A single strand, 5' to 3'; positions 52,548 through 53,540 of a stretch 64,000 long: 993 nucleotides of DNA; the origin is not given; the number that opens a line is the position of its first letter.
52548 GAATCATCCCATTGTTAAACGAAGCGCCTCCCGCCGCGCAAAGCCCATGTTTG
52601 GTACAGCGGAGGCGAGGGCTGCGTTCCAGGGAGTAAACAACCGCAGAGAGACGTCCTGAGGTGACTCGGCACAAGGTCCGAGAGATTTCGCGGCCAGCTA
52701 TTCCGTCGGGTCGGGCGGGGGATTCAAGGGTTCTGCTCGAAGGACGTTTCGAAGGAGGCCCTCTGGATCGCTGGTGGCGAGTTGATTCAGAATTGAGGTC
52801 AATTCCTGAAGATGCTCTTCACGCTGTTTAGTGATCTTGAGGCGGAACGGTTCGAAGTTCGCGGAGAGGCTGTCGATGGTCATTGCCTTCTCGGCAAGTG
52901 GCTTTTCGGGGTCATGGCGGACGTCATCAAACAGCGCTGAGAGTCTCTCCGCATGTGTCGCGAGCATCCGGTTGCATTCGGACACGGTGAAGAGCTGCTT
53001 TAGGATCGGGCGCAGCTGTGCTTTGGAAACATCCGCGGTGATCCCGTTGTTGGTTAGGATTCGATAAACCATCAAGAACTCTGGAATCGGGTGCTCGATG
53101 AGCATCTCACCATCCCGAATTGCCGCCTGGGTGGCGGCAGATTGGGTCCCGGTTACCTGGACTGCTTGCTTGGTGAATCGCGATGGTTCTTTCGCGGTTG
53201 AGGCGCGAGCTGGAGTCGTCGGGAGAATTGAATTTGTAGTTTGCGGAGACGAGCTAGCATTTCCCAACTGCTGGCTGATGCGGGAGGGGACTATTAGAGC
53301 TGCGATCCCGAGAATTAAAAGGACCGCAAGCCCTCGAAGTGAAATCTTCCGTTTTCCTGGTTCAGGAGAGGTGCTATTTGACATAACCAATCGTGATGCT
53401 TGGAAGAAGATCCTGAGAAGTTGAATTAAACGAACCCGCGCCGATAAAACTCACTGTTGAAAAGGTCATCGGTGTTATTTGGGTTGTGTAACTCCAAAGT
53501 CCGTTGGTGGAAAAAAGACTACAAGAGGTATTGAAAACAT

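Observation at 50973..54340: Duplicated two-gene module of unrecognisable secreted/membrane proteins, with the younger copy in a low-GC islet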

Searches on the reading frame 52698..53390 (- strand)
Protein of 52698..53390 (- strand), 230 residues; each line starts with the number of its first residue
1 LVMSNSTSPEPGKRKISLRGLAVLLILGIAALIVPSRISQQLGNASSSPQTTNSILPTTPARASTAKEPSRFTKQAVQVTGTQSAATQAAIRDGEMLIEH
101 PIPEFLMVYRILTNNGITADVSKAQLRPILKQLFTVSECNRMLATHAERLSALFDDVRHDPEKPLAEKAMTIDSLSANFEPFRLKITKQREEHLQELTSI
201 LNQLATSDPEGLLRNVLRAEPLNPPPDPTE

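Call 7: search_protein_families(library=pfam, proteins=[window:52698-53390:-], max_evalue=1)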
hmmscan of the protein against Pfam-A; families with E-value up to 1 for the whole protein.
window:52698-53390:- (230 aa): 3 families
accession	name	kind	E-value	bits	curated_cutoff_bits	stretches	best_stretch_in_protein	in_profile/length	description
PF25567.1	TPR_SYO1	-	0.011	15.8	27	1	119-203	158-243/259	SYO1-like, TPR repeats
PF12805.13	FUSC-like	-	0.029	13.9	22.1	1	125-207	197-280/284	FUSC-like inner membrane protein yccS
PF06785.16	UPF0242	-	0.17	12.4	33.5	1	137-202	117-181/194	Uncharacterised protein family (UPF0242) N-terminus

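Call 8: search_protein_families(library=ncbifam, proteins=[window:52698-53390:-], max_evalue=1)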
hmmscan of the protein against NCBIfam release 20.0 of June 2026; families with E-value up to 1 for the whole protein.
window:52698-53390:- (230 aa): 2 families
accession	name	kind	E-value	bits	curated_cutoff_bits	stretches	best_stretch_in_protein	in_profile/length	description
NF006092.0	PRK08244.1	equivalog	0.035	12.7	644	1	122-171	349-398/494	monooxygenase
NF002366.0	PRK01346.1-3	equivalog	0.1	11.3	624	1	59-140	35-118/405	hypothetical protein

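Call 12: find_homologous_proteins(query=window:52698-53390:-, max_evalue=0.01)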
Query window:52698-53390:- (230 aa): 6 proteins with E <= 0.01 among 695 candidates.
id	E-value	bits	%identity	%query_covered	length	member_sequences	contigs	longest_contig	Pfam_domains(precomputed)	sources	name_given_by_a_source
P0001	1.9e-126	438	91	99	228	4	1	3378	-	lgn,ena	-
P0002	2.4e-99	349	74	99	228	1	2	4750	-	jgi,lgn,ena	-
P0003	2.0e-96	340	71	99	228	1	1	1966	-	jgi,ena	jgi:hypothetical protein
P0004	6.0e-91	322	75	90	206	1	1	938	-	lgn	-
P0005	8.4e-88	312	96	66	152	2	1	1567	-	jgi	jgi:hypothetical protein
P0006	3.0e-44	170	54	58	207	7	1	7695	-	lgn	-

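Call 15: find_encoding_contigs(protein=P0006, flank=10000)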
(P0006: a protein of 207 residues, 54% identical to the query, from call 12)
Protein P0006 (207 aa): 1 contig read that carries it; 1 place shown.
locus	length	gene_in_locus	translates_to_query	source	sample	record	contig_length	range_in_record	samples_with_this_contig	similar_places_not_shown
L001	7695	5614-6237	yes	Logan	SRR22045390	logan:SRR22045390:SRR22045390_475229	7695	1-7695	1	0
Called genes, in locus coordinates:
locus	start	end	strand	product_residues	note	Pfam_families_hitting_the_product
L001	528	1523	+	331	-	-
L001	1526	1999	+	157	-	PF07291:MauE (weak)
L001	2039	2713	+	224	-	-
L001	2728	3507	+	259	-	-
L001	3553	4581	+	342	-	PF00534:Glycos_transf_1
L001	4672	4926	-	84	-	-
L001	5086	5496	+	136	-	-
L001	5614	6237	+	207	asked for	-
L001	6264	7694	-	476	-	?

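Call 16: find_encoding_contigs(protein=P0002, flank=10000)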
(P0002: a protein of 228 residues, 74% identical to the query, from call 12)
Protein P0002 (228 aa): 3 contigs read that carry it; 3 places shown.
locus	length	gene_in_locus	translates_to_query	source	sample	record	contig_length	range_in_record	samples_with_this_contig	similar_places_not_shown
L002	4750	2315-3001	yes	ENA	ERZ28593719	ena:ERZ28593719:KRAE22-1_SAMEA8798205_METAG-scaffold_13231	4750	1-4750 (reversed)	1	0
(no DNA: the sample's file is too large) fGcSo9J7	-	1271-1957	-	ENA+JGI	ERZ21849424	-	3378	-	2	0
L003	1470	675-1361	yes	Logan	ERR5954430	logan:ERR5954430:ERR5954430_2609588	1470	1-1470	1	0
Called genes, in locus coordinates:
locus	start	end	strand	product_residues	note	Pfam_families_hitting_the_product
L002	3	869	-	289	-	?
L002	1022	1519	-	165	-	-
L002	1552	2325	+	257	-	-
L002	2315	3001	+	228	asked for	-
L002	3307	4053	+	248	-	-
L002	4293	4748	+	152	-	?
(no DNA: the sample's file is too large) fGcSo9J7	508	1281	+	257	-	-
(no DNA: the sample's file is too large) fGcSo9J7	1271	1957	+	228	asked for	-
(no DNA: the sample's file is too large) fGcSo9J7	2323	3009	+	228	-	-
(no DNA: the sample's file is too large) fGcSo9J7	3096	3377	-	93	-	?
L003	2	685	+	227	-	?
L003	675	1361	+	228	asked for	-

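Call 17: find_encoding_contigs(protein=P0001, flank=10000)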
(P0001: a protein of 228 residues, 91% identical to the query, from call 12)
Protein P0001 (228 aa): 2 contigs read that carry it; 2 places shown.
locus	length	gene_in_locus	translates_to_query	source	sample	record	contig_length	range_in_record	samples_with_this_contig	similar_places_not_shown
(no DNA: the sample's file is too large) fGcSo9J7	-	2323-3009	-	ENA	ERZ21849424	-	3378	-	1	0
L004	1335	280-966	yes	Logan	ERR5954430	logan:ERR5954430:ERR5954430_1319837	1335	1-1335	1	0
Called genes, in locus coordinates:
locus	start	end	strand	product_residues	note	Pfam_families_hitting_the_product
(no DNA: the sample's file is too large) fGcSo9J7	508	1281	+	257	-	-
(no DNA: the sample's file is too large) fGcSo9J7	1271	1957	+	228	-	-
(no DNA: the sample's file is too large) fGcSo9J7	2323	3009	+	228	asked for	-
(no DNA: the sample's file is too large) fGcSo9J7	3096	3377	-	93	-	?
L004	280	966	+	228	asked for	-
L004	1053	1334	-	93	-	?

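Call 27: list_cluster_members(proteins=[P0007, window:52698-53384:-, window:53374-54147:-])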
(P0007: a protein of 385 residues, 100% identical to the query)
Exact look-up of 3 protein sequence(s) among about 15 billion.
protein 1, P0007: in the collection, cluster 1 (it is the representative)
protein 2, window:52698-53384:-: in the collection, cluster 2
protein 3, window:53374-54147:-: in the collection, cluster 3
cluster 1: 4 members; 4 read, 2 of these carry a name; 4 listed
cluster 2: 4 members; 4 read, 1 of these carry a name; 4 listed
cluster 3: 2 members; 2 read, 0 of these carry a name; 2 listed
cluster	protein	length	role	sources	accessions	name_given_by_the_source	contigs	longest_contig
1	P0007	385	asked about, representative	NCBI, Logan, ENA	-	-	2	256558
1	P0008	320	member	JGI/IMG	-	hypothetical protein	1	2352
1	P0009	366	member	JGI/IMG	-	hypothetical protein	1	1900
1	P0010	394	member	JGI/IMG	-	-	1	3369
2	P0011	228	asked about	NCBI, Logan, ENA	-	-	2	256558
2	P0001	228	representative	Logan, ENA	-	-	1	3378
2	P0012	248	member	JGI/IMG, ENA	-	hypothetical protein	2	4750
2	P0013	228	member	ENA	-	-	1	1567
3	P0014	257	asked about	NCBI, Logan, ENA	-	-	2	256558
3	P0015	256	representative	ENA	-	-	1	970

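Call 49: predict_structure(alignment_id=A3)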
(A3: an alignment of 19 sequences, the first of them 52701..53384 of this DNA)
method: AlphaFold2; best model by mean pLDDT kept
length: 228 residues; sequences in the alignment: 19
mean_pLDDT: 79.0   pTM: 0.61
mean pLDDT of the five models: 79.0, 78.9, 77.3, 77.0, 76.4
residues with pLDDT >= 90: 138; 70-90: 16; 50-70: 24; < 50: 50
segments of 3 or more residues with pLDDT < 50: 1-3, 5-11, 40-78
pLDDT, mean of each block of 10 residues (from residue 1): 45 58 74 53 39 36 36 43 90 94 97 96 97 98 98 98 98 98 98 97 93 96 86
secondary structure, 60 per line:
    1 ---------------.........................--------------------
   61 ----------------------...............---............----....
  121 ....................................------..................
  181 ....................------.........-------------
elements in order: H16-40 H83-97 H101-112 H117-156 H163-200 H207-215
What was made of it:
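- A has a confident helical ectodomain model (call 49). A has a long disordered linker and a helical hairpin domain compatible with a tether (call 49).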

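Call 59: fold_search(model_id=the predicted structure, library=pdb)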
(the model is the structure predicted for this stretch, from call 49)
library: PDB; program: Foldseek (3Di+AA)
matches with E <= 10: 490; with E <= 0.001: 0
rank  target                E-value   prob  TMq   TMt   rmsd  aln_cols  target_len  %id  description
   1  9div_B                1.2e-01  0.93  0.30  0.42   8.8       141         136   13  The crystal structure of de novo designed ChuA binding protein C8 (released 2025-05-21)
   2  8d9p                  1.2e-01  0.80  0.26  0.28  12.4       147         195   14  De Novo Photosynthetic Reaction Center Protein Equipped with Heme B and Mn(II) cations (released 2022-09-28)
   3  9div_A                1.4e-01  0.99  0.37  0.57   8.3       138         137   12  The crystal structure of de novo designed ChuA binding protein C8 (released 2025-05-21)
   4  5vjs                  1.7e-01  0.72  0.25  0.27  12.4       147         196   14  De Novo Photosynthetic Reaction Center Protein Equipped with Heme B, a synthetic Zn porphyrin, and Zn(II) cations (released 2018-04-25)
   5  9div_E                2.4e-01  0.92  0.32  0.48   8.0       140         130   14  The crystal structure of de novo designed ChuA binding protein C8 (released 2025-05-21)
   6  9div_F                2.4e-01  0.91  0.32  0.47   8.5       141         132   16  The crystal structure of de novo designed ChuA binding protein C8 (released 2025-05-21)
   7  9div_C                2.8e-01  0.82  0.29  0.40   8.5       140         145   15  The crystal structure of de novo designed ChuA binding protein C8 (released 2025-05-21)
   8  5nl1_C                3.8e-01  0.30  0.21  0.29  19.5       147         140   12  Shigella IpaA-VBS3/TBS in complex with the Talin VBS1 domain 488-512 (released 2018-05-16)
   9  2iw5_A                4.0e-01  0.13  0.15  0.07  17.9       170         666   12  Structural Basis for CoREST-Dependent Demethylation of Nucleosomes by the Human LSD1 Histone Demethylase (released 2006-08-09)
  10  4bne_A                4.2e-01  0.69  0.28  0.23  30.9       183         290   12  Pacsin2 Interacts with Membranes and Actin-Filaments (released 2014-05-14)
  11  5h6r_A                4.2e-01  0.12  0.15  0.07  17.8       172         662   12  Crystal structure of LSD1-CoREST in complex with peptide 13 (released 2017-04-12)
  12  5vju                  4.5e-01  0.51  0.26  0.29  12.3       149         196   14  De Novo Photosynthetic Reaction Center Protein Variant Equipped with His-Tyr H-bond, Heme B, and Cd(II) ions (released 2018-04-25)
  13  3qne                  4.5e-01  0.35  0.19  0.12   8.8       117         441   14  Candida albicans seryl-tRNA synthetase (released 2011-08-03)
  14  9qwr_B                5.2e-01  0.21  0.19  0.24  10.3       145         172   10  MIC60 helical bundle dimer (released 2026-02-25)
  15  6k3e_A                5.2e-01  0.14  0.18  0.08  17.1       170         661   14  LSD1/Co-Rest structure with an inhibitor (released 2020-05-20)
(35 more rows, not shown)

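Call 61: search_protein_families(library=padloc, proteins=[window:52698-53384:-], max_evalue=1)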
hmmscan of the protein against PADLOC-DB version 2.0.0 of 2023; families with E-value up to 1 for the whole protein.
window:52698-53384:- (228 aa): 2 families
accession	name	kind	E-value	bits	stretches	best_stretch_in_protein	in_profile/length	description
PDLC00268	PtuA1|PtuA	-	0.0046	14.4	1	105-180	318-391/411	AAA ATPase domain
PDLC00297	PtuA1|PtuA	-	0.023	12.3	1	106-161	202-256/294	AAA ATPase domain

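Call 62: search_protein_families(library=phrogs, proteins=[window:52698-53384:-], max_evalue=1)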
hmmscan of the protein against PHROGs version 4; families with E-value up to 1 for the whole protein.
window:52698-53384:- (228 aa): 1 family
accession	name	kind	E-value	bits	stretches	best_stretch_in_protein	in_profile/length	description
phrog_33396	-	unknown function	0.18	12.8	1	144-192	79-127/176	-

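Call 63: search_solved_structures(query=A3, max_evalue=1)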
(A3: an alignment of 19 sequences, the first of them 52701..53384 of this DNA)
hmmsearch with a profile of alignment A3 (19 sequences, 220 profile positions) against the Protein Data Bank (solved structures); distinct sequences matched with E-value up to 1: 4.
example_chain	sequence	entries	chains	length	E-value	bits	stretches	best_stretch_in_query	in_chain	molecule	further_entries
5oi7_A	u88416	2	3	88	0.035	16.7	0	172-207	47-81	Centrosomal protein of 85 kDa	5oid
7sua_A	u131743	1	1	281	0.063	15.9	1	15-111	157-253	DUF4175 domain-containing protein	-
8php_B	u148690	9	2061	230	0.066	15.8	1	117-177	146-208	Scaffold protein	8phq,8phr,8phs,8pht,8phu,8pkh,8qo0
8rd8_C1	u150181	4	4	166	0.58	12.7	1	54-129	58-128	Large ribosomal subunit protein bL9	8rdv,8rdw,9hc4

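Call 92: search_protein_families(library=pfam, alignment_id=A3, max_evalue=5)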
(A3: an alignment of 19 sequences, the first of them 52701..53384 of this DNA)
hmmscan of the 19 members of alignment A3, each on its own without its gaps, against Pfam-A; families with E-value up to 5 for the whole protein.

A. member 1, window:52701-53384:- (228 aa): 3 families
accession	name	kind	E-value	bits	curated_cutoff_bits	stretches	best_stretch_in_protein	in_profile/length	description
PF25567.1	TPR_SYO1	-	0.011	15.8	27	1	117-201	158-243/259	SYO1-like, TPR repeats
PF12805.13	FUSC-like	-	0.028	13.9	22.1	1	123-205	197-280/284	FUSC-like inner membrane protein yccS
PF06785.16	UPF0242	-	0.16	12.4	33.5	1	135-200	117-181/194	Uncharacterised protein family (UPF0242) N-terminus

B. families by the number of members that match (of 19 scanned): 6 families
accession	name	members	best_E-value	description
PF25567.1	TPR_SYO1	4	0.0062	SYO1-like, TPR repeats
PF06785.16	UPF0242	4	0.1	Uncharacterised protein family (UPF0242) N-terminus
PF12805.13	FUSC-like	2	0.013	FUSC-like inner membrane protein yccS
PF01603.26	B56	1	0.021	Protein phosphatase 2A regulatory B subunit (B56 family)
PF06252.17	GemA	1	0.15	Bacteriophage Mu, GemA protein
PF20570.3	DUF6779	1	0.34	Domain of unknown function (DUF6779)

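Call 101: fold_search(model_id=the predicted structure, library=viral)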
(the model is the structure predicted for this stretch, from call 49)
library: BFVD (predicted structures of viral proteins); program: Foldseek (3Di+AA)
matches with E <= 10: 596; with E <= 0.001: 0
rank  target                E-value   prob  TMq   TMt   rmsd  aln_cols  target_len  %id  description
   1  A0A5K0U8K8            8.4e-03  0.82  0.20  0.16  32.0       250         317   14  Uncharacterized protein [Yasminevirus sp. GU-2018]
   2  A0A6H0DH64            1.5e-02  1.00  0.33  0.18  32.8       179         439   12  Maturation protein (Fragment) [Mackintosh virus]
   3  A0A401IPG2            2.6e-02  0.82  0.21  0.12  22.9       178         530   16  Wsv079-like protein [Metapenaeus ensis nimavirus]
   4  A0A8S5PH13            4.4e-02  0.94  0.26  0.32  10.3       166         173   10  Uncharacterized protein [Siphoviridae sp. ctLOE2]
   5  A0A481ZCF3            7.1e-02  0.82  0.26  0.24  22.8       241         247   10  Uncharacterized protein [Pithovirus LCPAC304]
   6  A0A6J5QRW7            7.1e-02  0.80  0.25  0.24  21.9       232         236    9  Internal virion protein [uncultured Caudovirales phage]
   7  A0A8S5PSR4            7.5e-02  0.63  0.23  0.19  26.9       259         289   16  Uncharacterized protein [Myoviridae sp. ctzS633]
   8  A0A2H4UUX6            9.3e-02  0.93  0.27  0.11  12.8       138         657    9  Cas12f1-like TNB domain-containing protein [Bodo saltans virus]
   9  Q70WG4                9.8e-02  0.47  0.18  0.04  20.6       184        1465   14  Polyprotein (Fragment) [Barley yellow mosaic virus]
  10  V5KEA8                9.8e-02  0.38  0.19  0.05  40.6       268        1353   10  Uncharacterized protein [uncultured virus]
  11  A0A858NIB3            1.1e-01  0.82  0.29  0.21  22.5       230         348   11  (no name in the UniProt tables at hand)
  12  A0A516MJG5            1.2e-01  0.85  0.29  0.27  34.1       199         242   16  (no name in the UniProt tables at hand)
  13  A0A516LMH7            1.2e-01  0.28  0.19  0.18  32.5       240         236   14  (no name in the UniProt tables at hand)
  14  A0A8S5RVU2            1.3e-01  0.33  0.20  0.21  20.5       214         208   14  Uncharacterized protein [Siphoviridae sp. ctHip2]
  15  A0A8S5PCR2            1.4e-01  0.75  0.24  0.17  25.9       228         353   10  Uncharacterized protein [Myoviridae sp. ctBrv3]
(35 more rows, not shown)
